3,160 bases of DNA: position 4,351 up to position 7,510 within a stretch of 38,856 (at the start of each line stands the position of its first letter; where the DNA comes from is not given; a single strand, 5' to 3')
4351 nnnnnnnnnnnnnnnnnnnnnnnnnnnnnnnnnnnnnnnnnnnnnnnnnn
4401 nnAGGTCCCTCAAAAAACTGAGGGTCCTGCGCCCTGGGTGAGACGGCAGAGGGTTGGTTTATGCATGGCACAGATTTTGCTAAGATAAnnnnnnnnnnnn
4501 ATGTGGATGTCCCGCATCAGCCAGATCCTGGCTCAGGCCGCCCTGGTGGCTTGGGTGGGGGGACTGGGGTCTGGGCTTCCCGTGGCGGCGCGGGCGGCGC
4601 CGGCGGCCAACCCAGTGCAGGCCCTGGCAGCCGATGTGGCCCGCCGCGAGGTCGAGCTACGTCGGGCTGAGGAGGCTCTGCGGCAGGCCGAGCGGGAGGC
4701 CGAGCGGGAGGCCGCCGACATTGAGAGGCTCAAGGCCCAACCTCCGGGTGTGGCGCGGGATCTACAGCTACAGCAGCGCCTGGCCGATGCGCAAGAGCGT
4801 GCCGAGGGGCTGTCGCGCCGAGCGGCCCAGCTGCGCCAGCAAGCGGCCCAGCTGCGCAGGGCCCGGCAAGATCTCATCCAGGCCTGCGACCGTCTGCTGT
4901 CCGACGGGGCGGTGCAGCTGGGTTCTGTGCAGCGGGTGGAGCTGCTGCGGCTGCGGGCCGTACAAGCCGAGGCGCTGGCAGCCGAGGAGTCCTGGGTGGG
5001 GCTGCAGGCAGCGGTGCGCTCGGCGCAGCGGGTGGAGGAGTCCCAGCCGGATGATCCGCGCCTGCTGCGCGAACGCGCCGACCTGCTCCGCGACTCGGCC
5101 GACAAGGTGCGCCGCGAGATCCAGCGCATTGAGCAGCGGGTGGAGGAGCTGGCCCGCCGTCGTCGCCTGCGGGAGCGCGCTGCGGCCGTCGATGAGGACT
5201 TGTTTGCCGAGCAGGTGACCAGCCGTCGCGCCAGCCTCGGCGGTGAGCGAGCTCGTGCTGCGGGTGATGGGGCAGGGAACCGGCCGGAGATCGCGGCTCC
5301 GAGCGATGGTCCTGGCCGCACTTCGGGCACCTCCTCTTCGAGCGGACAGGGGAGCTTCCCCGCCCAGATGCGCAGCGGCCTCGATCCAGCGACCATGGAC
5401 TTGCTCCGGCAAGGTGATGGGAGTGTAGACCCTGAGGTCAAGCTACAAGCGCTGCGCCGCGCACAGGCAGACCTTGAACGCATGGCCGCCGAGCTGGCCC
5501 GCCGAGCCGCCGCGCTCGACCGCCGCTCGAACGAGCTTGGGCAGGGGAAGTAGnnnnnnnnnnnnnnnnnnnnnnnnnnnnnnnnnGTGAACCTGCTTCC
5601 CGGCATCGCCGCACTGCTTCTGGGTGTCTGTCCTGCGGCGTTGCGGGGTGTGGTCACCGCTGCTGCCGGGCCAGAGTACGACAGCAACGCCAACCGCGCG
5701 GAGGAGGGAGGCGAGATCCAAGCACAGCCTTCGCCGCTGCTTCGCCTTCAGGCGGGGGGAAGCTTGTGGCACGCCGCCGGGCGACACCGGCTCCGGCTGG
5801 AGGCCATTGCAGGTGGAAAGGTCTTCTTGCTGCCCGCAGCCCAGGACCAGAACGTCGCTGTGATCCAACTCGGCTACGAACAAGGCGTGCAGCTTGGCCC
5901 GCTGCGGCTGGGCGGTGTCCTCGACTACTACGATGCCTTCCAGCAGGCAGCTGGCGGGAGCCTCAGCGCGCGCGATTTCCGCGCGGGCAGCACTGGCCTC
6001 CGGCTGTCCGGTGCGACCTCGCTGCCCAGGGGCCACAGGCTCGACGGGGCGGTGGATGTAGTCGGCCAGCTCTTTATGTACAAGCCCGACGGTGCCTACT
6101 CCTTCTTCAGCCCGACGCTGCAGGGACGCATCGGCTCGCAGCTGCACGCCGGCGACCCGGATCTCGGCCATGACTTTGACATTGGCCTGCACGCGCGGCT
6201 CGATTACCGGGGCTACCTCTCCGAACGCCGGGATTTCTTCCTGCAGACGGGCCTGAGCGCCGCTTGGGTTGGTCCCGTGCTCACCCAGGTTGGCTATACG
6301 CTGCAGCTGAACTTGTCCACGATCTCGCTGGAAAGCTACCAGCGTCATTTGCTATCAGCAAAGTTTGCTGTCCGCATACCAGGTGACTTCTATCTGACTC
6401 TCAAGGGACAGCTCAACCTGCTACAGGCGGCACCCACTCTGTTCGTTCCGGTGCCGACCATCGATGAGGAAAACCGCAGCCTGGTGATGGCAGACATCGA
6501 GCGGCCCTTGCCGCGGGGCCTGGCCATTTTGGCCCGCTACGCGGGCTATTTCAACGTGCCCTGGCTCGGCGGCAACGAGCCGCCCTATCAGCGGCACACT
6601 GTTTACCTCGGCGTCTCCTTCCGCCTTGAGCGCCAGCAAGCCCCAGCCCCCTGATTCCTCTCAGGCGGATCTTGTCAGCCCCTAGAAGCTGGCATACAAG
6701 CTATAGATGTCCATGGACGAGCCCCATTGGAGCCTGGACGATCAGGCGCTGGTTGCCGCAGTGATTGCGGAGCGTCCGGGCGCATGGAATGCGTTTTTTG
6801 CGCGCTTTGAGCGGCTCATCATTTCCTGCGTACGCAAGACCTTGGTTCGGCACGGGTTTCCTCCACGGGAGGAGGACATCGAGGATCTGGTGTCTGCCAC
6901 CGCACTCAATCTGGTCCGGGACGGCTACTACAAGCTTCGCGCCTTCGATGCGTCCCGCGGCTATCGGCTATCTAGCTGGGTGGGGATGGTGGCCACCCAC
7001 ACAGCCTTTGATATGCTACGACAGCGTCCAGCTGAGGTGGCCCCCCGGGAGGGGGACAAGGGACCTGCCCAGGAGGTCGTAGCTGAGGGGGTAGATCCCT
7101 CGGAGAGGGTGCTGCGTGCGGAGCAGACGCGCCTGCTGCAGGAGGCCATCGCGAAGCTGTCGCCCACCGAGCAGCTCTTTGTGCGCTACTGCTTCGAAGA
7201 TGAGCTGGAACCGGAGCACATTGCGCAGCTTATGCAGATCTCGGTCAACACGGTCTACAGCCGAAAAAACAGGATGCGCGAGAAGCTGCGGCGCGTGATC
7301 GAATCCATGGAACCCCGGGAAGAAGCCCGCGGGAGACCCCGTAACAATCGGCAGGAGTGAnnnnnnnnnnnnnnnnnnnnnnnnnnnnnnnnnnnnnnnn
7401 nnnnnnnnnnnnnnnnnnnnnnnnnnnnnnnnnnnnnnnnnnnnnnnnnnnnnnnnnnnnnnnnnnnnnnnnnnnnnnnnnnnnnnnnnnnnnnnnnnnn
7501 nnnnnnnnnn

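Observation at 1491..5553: Self-contained sigma-54 circuit: sensor kinase, NtrC-type activator, terminator-like hairpin, canonical -24/-12 promoter, secreted coiled-coil protein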

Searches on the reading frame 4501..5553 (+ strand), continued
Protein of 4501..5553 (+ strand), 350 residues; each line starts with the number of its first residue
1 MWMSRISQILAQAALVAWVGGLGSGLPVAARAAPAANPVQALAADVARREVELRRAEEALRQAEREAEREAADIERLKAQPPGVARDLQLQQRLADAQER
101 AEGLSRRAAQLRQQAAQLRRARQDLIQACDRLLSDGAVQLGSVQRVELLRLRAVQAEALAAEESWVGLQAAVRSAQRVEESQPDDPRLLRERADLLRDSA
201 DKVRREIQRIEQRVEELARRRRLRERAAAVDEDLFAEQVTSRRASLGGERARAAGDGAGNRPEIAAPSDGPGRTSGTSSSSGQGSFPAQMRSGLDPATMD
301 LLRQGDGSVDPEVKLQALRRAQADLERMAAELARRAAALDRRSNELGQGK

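Call 46: fold_search(model_id=the predicted structure, library=pdb)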
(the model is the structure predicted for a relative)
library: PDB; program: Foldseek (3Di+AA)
matches with E <= 10: 141; with E <= 0.001: 0
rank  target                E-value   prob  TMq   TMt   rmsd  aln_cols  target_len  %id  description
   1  7n6g_3I               5.2e-01  0.44  0.20  0.18  44.1       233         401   27  C1 of central pair (released 2022-05-18)
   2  8i7o_Fl               5.7e-01  0.54  0.28  0.29  38.1       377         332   12  In situ structure of axonemal doublet microtubules in mouse sperm with 16-nm repeat (released 2023-10-11)
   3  7sqc_O1               9.7e-01  0.30  0.25  0.14  75.8       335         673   22  Ciliary C1 central pair apparatus isolated from Chlamydomonas reinhardtii (released 2022-04-13)
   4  7rr9_A                1.2e+00  0.15  0.22  0.15  29.3       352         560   13  Cryo-EM Structure of Nanodisc reconstituted ABCD1 in nucleotide bound outward open conformation (released 2022-01-19)
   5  8gl8_C                1.6e+00  0.47  0.20  0.36  21.8       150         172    9  The Type 9 Secretion System Extended Translocon - SprA-PorV-PPI-RemZ-SkpA-SprE complex (released 2024-01-31)
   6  8fbj                  1.6e+00  0.05  0.13  0.15  25.8       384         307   14  Improving the secretion of designed protein assemblies through negative design of cryptic transmembrane domains (released 2023-03-22)
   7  8t4e_A                1.7e+00  0.23  0.16  0.11  12.9       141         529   14  Transporter associated with antigen processing (TAP) bound to the 9-mer peptide ILKEPVHGV (released 2024-06-19)
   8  6r2g_A                1.8e+00  0.69  0.27  0.55   8.6       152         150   13  Crystal structure of a single-chain protein mimetic of the gp41 NHR trimer in complex with the synthetic CHR peptide C (released 2019-07-10)
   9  3mxz                  1.8e+00  0.33  0.18  0.40   6.8       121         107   17  Crystal Structure of tubulin folding cofactor A from Arabidopsis thaliana (released 2010-09-01)
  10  9ijj_D                2.1e+00  0.13  0.17  0.19  51.7       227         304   13  In situ structure of the central apparatus in mouse sperm axoneme. (released 2025-06-04)
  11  8fmv_C                2.2e+00  0.16  0.15  0.10  13.2       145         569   13  Heterodimeric ABC transporter BmrCD in the inward-facing conformation bound to substrate and ATP: BmrCD_IF-2HT/ATP (released 2023-11-15)
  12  9qx0_A                2.2e+00  0.11  0.14  0.06  22.2       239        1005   14  Cryo-EM structure of the human UBR4/KCMF1/CALM1 complex (C-term focused refinement) (released 2025-09-03)
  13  6mbw_B                2.4e+00  0.23  0.22  0.16   8.0       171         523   15  Structure of Transcription Factor (released 2019-06-19)
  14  1u2m_C                2.5e+00  0.21  0.19  0.38   8.0       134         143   17  Crystal Structure of Skp (released 2004-08-24)
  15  8otz_C9               2.6e+00  0.08  0.18  0.17  42.4       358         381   15  48-nm repeat of the native axonemal doublet microtubule from bovine sperm (released 2023-11-22)
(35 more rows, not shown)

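Call 94: find_encoding_contigs(protein=P0002, flank=4000, max_places=2)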
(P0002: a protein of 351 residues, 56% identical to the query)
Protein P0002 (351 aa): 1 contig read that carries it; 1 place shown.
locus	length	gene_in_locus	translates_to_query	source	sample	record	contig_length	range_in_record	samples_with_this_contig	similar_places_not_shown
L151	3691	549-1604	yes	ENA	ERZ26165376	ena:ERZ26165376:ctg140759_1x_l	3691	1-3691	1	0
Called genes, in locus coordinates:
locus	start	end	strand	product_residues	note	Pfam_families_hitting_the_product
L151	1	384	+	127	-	?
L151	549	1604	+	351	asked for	-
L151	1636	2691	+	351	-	-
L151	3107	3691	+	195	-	?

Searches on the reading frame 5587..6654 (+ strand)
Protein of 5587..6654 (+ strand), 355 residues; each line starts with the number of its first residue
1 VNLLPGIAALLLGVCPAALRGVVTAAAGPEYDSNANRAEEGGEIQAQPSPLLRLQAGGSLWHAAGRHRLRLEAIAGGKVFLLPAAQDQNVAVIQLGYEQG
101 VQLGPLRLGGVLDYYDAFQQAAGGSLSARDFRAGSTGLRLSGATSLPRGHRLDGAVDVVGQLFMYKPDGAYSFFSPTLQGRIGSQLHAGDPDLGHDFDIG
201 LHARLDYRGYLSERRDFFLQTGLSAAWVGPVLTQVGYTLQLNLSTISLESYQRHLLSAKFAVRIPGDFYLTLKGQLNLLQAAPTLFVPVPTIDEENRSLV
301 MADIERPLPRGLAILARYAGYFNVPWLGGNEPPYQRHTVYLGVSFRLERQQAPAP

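Call 5: search_protein_families(library=pfam, proteins=[window:5587-6654:+], max_evalue=0.01)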
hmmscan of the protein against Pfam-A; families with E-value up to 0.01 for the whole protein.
window:5587-6654:+ (355 aa): 0 families

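Call 43: search_protein_families(library=ncbifam, proteins=[window:5587-6654:+], max_evalue=0.01)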
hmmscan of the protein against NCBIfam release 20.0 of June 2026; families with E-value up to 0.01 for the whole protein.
window:5587-6654:+ (355 aa): 0 families

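Call 63: find_homologous_proteins(query=window:5587-6654:+)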
Query window:5587-6654:+ (355 aa): 46 proteins with E <= 0.001 among 8000 candidates.
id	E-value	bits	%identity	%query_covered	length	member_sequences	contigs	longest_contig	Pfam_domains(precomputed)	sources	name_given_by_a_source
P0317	4.6e-233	791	100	100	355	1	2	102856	-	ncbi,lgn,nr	ncbi:MAG: hypothetical protein RMK29_09790 [Myxococcales bacterium]|nr:hypothetical protein [Myxococ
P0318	7.6e-165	566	72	99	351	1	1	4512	-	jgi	jgi:hypothetical protein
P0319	2.7e-160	551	71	99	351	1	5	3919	-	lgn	-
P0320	3.5e-158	544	71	99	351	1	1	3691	-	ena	-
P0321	5.5e-123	428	62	91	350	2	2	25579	-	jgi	jgi:hypothetical protein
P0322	9.6e-119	415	60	92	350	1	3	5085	-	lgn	-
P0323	1.3e-116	407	59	94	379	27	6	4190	-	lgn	-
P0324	5.5e-115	402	64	55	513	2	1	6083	-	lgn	-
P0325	2.2e-112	394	55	97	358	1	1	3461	-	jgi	jgi:hypothetical protein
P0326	3.2e-112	393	54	99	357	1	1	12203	-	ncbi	-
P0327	1.5e-111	391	55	96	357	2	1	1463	-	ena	-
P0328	1.5e-111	391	53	97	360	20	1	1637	-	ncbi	-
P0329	1.1e-110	388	54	93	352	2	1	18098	-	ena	-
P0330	1.3e-110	388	55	95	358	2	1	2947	-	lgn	-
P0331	1.8e-110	387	54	99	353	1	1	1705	-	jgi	jgi:hypothetical protein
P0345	2.2e-104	367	53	97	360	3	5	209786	-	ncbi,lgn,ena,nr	ncbi:MAG: hypothetical protein JNJ46_24145 [Myxococcales bacterium]|nr:hypothetical protein [Myxococ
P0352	1.0e-101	359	53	97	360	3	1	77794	-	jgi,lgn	-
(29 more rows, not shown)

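Call 64: find_encoding_contigs(protein=P0345, flank=6000, max_places=2)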
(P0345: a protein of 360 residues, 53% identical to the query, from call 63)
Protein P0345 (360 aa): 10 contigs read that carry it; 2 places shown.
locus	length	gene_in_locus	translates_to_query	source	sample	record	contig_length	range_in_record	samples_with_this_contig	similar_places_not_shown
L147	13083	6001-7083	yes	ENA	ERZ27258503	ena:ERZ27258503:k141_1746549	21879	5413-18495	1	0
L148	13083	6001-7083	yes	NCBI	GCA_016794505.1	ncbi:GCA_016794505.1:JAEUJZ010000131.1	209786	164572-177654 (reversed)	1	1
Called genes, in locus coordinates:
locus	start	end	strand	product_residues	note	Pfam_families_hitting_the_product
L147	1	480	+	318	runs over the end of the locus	PF01882:DUF58, PF13519:VWA_2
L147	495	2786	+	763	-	PF07584:BatA, PF13519:VWA_2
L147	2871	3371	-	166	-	PF11396:PepSY_like (faint), PF03413:PepSY (faint)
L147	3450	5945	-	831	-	PF00128:Alpha-amylase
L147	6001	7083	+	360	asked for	-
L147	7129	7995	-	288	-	-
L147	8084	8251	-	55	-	-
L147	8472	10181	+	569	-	PF04280:Tim44, PF13248:Zn_ribbon_3 (faint)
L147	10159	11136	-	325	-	PF19420:DDAH_eukar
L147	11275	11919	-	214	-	PF02798:GST_N, PF00043:GST_C, PF14497:GST_C_3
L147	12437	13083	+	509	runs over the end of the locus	PF00270:DEAD, PF04851:ResIII (weak), PF00271:Helicase_C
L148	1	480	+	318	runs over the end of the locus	PF01882:DUF58, PF13519:VWA_2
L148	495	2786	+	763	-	PF07584:BatA, PF13519:VWA_2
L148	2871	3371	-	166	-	PF11396:PepSY_like (faint), PF03413:PepSY (faint)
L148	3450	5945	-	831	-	PF00128:Alpha-amylase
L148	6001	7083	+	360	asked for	-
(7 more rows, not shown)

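Call 65: find_encoding_contigs(protein=P0352, flank=6000, max_places=2)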
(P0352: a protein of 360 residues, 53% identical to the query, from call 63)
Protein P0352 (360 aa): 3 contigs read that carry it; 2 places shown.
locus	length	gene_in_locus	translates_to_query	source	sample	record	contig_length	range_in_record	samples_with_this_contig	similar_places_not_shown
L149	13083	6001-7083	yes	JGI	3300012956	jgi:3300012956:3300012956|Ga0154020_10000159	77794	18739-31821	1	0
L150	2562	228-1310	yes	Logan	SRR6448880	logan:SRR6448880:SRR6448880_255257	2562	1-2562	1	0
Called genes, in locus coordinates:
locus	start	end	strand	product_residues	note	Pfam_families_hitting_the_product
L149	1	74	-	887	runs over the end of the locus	PF02463:SMC_N (faint), PF13175:AAA_15 (weak)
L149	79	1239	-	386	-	PF00149:Metallophos (weak)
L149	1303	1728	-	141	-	PF02590:SPOUT_MTase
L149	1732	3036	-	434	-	PF01916:DS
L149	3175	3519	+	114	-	PF06108:DUF952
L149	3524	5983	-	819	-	PF03065:Glyco_hydro_57, PF12055:DUF3536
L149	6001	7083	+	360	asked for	-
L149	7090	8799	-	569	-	PF00069:Pkinase, PF07714:PK_Tyr_Ser-Thr, PF14531:Kinase-like (faint)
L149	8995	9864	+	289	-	PF00515:TPR_1 (faint), PF07719:TPR_2 (faint), PF13181:TPR_8 (faint)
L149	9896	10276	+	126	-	-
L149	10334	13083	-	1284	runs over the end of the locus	PF05729:NACHT, PF13191:AAA_16, PF24883:NPHP3_N, PF24796:WDR55, PF25047:Beta-prop_TEP1_2nd, PF25173:Beta-prop_WDR3_1st, PF25174:Beta-prop_THOC3, PF25175:Beta-prop_WDR5, +138 more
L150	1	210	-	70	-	?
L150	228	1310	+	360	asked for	-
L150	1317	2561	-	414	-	?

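Call 77: predict_structure(alignment_id=A2)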
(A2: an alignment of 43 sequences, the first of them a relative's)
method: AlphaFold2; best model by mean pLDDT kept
length: 355 residues; sequences in the alignment: 43
mean_pLDDT: 90.6   pTM: 0.85
mean pLDDT of the five models: 90.6, 89.2, 88.4, 87.7, 87.1
residues with pLDDT >= 90: 264; 70-90: 54; 50-70: 32; < 50: 5
segments of 3 or more residues with pLDDT < 50: 291-293
pLDDT, mean of each block of 10 residues (from residue 1): 62 71 98 93 92 98 95 97 94 97 98 95 68 97 95 98 90 96 93 89 97 94 97 98 91 95 98 94 65 70 98 98 81 92 96 75
secondary structure, 60 per line:
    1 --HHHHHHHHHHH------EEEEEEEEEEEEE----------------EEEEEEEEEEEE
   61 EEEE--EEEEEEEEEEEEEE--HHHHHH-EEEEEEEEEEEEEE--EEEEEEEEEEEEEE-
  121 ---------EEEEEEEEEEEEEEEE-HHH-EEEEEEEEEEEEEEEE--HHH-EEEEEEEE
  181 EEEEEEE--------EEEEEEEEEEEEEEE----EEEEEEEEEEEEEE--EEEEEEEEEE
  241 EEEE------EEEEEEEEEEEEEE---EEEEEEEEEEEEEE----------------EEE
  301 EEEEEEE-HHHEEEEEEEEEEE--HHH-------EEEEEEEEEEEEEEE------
elements in order: H3-13 E20-32 E49-64 E67-80 H83-88 E90-103 E106-119 E130-145 E151-166 E173-187 E196-210 E215-228 E231-244 E251-264 E268-281 E298-307 E312-322 E335-349

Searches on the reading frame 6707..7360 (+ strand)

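Call 5: search_protein_families(library=pfam, proteins=[window:6707-7360:+], max_evalue=0.01)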
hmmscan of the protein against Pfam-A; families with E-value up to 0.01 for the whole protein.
window:6707-7360:+ (217 aa): 4 families
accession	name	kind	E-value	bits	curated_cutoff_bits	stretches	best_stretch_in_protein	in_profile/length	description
PF08281.18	Sigma70_r4_2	-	3.2e-08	33.5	25.7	1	142-194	2-54/54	Sigma-70, region 4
PF04545.22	Sigma70_r4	-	1.2e-06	28.3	24.1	1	147-195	1-49/50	Sigma-70, region 4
PF04542.20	Sigma70_r2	-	3e-06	27.3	24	1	35-107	6-68/71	Sigma-70 region 2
PF06056.18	Terminase_5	-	0.0022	18.4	20.3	1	169-208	16-55/58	Putative ATPase subunit of terminase (gpP-like)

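Call 43: search_protein_families(library=ncbifam, proteins=[window:6707-7360:+], max_evalue=0.01)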
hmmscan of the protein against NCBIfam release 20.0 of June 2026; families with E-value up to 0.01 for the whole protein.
window:6707-7360:+ (217 aa): 59 families (the best 25 are shown)
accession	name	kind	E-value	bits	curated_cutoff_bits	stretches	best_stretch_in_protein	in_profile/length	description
TIGR02937.1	sigma70-ECF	superfamily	2.3e-22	79.4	42.9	1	26-196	2-163/165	sigma-70 family RNA polymerase sigma factor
NF004113.0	PRK05602.1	equivalog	2.1e-12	47.1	208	1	11-206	31-209/211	RNA polymerase sigma factor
NF009185.0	PRK12533.1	equivalog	3.6e-12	46.4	248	1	71-207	61-203/231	RNA polymerase sigma factor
NF007223.0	PRK09641.1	equivalog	1e-10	41.7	209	1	73-199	56-185/187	RNA polymerase sigma factor SigW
NF008888.0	PRK11922.1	equivalog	2.3e-10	40.5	204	1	9-199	14-197/231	RNA polymerase sigma factor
NF009172.0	PRK12519.1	subfamily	1.2e-09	38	222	1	10-199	14-190/194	RNA polymerase sigma factor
TIGR02948.1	SigW_bacill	equivalog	1.7e-09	38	243.1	1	73-199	56-185/187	RNA polymerase sigma factor SigW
NF009166.1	PRK12513.1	equivalog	2.4e-09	37.2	206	1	53-201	44-189/193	RNA polymerase sigma factor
NF010500.0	PRK13919.1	subfamily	2.7e-09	37.5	226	1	6-198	4-183/186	putative RNA polymerase sigma E protein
NF009186.0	PRK12534.1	equivalog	8e-09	35.6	267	1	74-199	64-186/187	RNA polymerase sigma factor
TIGR02989.1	Sig-70_gvs1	subfamily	1.1e-08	35.2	124.55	1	55-196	25-156/158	RNA polymerase sigma-70 factor, Rhodopirellula/Verrucomicrobium family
TIGR02952.1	Sig70_famx2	equivalog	1.4e-08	34.8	206.45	1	57-197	37-169/170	ECF subfamily RNA polymerase sigma factor, BldN family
NF009168.0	PRK12515.1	subfamily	1.7e-08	34.2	236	1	54-199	45-180/189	RNA polymerase sigma factor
TIGR02985.1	Sig70_bacteroi1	subfamily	2.4e-08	34.3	126.4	1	85-196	49-160/162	RNA polymerase sigma-70 factor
TIGR03001.1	Sig-70_gmx1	subfamily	3.7e-08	33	154.6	1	33-196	43-207/244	RNA polymerase sigma-70 factor, Myxococcales family 1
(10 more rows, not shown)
